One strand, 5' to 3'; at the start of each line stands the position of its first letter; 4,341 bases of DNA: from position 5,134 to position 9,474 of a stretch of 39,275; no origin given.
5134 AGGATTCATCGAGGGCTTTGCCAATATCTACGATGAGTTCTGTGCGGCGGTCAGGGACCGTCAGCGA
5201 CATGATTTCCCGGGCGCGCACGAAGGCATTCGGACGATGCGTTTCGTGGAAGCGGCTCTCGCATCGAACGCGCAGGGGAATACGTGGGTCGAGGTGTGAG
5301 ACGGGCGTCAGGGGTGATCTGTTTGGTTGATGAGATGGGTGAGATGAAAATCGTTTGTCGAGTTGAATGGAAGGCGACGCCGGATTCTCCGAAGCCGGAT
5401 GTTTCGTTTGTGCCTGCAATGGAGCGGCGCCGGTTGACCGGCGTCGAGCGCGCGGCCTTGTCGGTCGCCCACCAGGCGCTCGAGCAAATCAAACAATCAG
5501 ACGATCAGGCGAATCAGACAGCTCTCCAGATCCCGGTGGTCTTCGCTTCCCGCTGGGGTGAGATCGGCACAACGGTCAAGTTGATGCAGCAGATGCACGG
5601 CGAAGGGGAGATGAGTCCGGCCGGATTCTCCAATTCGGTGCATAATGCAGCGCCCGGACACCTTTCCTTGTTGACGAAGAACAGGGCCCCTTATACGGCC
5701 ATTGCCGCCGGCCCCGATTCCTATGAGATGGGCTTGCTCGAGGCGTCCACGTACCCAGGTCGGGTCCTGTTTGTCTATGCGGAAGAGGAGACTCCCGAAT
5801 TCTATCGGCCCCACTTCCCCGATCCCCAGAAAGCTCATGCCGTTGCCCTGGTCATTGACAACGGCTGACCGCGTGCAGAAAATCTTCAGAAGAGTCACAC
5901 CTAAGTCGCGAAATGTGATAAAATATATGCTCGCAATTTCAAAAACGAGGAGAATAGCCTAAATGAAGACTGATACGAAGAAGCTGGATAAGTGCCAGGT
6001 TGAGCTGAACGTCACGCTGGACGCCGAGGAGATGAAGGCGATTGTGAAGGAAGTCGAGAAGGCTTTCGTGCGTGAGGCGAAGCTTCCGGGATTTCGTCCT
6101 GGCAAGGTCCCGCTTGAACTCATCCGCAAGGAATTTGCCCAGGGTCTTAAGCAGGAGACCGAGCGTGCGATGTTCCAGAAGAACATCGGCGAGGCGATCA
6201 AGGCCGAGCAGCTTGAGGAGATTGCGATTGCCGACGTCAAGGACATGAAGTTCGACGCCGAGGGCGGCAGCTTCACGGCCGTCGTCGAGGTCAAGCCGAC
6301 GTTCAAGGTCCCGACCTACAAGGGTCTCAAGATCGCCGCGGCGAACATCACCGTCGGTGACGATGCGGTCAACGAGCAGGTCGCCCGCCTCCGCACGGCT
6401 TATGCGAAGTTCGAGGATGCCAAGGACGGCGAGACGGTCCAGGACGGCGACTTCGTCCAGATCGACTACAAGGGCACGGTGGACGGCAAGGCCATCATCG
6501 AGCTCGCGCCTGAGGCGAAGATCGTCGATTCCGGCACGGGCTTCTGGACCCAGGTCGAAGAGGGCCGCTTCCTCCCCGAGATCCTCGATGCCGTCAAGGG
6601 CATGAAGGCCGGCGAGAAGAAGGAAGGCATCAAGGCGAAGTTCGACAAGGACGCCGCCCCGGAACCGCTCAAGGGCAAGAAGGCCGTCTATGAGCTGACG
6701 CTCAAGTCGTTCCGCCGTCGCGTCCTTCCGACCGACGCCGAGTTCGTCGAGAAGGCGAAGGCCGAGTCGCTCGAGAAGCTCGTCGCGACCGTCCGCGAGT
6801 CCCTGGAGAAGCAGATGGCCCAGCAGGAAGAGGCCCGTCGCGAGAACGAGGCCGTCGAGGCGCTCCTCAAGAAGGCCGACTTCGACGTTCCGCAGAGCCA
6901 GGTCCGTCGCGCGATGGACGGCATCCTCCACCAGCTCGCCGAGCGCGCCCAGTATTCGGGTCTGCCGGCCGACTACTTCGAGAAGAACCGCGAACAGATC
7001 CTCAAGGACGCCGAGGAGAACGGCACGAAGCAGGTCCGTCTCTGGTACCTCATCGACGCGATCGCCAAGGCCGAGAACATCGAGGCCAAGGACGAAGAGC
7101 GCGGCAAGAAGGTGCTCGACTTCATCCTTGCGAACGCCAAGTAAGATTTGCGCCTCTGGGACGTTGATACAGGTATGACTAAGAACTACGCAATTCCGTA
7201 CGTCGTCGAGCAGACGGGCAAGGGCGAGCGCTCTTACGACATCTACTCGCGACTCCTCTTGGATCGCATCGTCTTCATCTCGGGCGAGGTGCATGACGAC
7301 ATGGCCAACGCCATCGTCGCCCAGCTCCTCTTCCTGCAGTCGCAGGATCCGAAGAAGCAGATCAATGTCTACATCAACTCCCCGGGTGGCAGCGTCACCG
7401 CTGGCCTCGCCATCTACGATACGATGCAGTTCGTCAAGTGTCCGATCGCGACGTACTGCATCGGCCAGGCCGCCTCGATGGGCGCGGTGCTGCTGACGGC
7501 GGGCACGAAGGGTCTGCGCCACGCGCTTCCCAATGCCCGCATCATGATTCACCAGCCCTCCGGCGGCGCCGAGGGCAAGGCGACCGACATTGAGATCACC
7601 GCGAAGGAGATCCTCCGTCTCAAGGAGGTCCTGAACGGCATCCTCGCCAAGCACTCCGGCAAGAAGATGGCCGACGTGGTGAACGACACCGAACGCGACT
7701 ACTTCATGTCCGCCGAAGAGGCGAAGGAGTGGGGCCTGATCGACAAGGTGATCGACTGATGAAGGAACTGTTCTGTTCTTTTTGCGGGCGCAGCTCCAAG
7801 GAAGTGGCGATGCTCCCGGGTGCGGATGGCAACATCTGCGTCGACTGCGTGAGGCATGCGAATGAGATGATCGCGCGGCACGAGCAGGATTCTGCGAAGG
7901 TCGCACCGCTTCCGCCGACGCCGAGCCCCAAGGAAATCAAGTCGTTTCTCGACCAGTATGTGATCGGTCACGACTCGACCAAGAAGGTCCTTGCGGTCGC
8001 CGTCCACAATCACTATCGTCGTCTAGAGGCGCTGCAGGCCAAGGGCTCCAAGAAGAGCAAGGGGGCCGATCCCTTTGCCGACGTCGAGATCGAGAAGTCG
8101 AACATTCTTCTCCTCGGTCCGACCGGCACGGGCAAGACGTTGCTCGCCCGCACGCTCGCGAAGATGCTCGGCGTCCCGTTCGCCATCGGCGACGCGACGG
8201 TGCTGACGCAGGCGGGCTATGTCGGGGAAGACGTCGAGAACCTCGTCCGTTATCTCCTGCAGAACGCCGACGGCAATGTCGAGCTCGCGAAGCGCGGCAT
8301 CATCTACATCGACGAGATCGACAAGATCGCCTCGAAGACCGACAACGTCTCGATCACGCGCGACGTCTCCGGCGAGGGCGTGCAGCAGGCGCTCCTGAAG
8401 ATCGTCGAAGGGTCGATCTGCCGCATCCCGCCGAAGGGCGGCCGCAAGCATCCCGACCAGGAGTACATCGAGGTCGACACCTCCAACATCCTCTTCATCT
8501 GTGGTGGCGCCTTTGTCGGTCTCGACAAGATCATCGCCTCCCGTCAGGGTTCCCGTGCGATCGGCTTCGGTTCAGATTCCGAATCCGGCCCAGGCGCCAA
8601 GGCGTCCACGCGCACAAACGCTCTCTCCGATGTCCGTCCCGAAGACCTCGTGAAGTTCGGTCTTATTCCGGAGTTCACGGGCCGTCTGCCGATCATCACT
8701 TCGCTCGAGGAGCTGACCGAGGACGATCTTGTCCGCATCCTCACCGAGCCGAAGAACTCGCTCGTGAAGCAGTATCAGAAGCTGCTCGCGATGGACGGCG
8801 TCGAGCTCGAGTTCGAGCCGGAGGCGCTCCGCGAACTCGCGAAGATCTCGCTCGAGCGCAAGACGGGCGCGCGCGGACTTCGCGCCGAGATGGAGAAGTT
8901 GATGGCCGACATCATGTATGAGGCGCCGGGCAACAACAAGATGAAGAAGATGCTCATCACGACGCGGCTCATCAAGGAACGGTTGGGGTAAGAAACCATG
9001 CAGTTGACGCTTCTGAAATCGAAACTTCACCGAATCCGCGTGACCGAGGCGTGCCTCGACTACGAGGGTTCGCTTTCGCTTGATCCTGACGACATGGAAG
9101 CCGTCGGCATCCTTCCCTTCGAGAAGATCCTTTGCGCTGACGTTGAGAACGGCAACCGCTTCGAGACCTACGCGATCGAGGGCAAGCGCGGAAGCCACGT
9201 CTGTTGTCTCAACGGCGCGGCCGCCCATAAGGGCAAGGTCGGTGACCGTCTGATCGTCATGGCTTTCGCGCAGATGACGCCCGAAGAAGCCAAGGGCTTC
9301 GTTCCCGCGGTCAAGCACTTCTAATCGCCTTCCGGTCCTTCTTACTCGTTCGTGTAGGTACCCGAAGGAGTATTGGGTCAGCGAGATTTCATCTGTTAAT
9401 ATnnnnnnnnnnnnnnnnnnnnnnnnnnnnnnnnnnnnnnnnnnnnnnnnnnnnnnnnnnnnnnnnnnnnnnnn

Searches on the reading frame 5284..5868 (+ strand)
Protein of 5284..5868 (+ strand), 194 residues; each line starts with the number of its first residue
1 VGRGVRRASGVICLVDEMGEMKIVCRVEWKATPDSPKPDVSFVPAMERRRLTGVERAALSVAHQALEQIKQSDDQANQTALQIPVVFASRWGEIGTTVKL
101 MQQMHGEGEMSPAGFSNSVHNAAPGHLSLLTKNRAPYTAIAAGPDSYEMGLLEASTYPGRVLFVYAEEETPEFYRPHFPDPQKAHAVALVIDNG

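Call 10: search_protein_families(library=pfam, proteins=[window:5284-5868:+], max_evalue=0.001)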
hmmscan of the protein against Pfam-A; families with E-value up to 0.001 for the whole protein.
window:5284-5868:+ (194 aa): 1 family
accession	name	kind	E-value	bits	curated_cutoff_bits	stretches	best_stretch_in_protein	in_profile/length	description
PF13723.12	Ketoacyl-synt_2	-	7.3e-39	134.1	25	1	30-193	5-165/223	Beta-ketoacyl synthase, N-terminal domain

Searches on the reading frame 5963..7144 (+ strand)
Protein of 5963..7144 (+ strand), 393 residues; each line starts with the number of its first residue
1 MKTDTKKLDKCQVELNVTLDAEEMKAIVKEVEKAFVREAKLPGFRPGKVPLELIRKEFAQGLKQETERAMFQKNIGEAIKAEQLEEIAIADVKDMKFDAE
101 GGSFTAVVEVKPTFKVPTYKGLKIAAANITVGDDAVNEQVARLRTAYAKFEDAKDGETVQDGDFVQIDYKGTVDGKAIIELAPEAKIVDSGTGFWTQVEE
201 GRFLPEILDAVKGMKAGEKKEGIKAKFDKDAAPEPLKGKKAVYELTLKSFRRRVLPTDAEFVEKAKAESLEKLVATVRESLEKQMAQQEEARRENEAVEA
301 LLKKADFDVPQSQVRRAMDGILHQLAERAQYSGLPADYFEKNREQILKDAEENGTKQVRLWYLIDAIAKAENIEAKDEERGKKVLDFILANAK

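Call 11: search_protein_families(library=pfam, proteins=[window:5963-7144:+], max_evalue=0.001)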
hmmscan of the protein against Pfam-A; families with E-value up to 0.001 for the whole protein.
window:5963-7144:+ (393 aa): 3 families
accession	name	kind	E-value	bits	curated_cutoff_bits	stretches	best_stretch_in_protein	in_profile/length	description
PF05697.18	Trigger_N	-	2.2e-31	109.5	22.2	1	1-143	1-144/144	Bacterial trigger factor protein (TF)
PF05698.19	Trigger_C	-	6.5e-19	69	22.7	1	269-380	1-116/162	Bacterial trigger factor protein (TF) C-terminus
PF00254.34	FKBP_C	-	2.5e-07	31.4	21.1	1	157-221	3-62/94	FKBP-type peptidyl-prolyl cis-trans isomerase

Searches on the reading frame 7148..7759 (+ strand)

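Call 11: search_protein_families(library=pfam, proteins=[window:7148-7759:+], max_evalue=0.001)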
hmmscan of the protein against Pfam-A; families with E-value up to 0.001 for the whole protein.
window:7148-7759:+ (203 aa): 2 families
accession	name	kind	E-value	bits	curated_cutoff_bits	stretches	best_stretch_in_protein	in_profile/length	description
PF00574.28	CLP_protease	-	1.7e-82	276.2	20.2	1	25-203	2-180/182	Clp protease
PF25145.1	NfeD1b_N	-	0.00056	20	40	1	67-115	29-77/189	NfeD1b, N-terminal domain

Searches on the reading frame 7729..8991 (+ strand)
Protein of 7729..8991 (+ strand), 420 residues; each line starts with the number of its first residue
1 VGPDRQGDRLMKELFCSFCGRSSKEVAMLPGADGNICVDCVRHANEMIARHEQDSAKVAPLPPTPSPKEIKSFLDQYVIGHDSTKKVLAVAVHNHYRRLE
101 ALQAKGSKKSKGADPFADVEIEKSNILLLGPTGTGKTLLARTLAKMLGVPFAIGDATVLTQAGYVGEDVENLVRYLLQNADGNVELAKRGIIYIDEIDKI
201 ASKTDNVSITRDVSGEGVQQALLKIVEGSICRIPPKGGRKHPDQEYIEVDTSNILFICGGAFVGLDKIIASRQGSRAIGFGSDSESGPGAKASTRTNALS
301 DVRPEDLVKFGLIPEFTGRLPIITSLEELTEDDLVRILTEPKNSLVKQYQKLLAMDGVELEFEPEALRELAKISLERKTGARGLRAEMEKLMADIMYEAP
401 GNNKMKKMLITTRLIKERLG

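Call 11: search_protein_families(library=pfam, proteins=[window:7729-8991:+], max_evalue=0.001)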
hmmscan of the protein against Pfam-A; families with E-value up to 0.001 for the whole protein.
window:7729-8991:+ (420 aa): 12 families
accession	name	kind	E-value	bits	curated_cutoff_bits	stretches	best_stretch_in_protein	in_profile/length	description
PF07724.20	AAA_2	-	2.2e-32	112.8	27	1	122-323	2-166/166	AAA domain (Cdc48 subfamily)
PF00004.35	AAA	-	1.3e-15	58.5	21.2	1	126-229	1-95/131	ATPase family associated with various cellular activities (AAA)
PF10431.15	ClpB_D2-small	-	1.9e-10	41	21.9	1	329-406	1-74/81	C-terminal, D2-small domain, of ClpB protein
PF06689.19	zf-C4_ClpX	-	6.7e-10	39.1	27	1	15-49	2-38/39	ClpX C4-type zinc finger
PF01078.27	Mg_chelatase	-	2.8e-06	27.3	20.3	0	123-147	22-46/207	Magnesium chelatase, subunit ChlI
PF07728.20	AAA_5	-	4.2e-06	27.3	22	1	125-204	1-82/139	AAA domain (dynein-related subfamily)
PF13401.12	AAA_22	-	4.6e-06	27.4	27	0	123-160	5-45/130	AAA domain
PF00158.32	Sigma54_activat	-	7.4e-06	26.2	20.2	0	119-144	18-43/168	Sigma-54 interaction domain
PF00493.29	MCM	-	3.8e-05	23.3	23.3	1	120-205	54-138/224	MCM P-loop domain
PF05496.18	RuvB_N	-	5.5e-05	23.4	27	1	125-206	35-102/159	Holliday junction DNA helicase RuvB P-loop domain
PF13238.12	AAA_18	-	0.00017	22.5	29.4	0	126-158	1-25/128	AAA domain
PF13191.12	AAA_16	-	0.00097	20.1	32.6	0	124-157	25-61/167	AAA ATPase domain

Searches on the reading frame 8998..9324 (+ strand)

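Call 10: search_protein_families(library=pfam, proteins=[window:8998-9324:+], max_evalue=0.001)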
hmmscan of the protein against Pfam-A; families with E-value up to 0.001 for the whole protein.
window:8998-9324:+ (108 aa): 1 family
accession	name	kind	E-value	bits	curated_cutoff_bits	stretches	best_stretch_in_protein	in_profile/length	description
PF02261.22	Asp_decarbox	-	8e-42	142.2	25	1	1-105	1-105/115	Aspartate decarboxylase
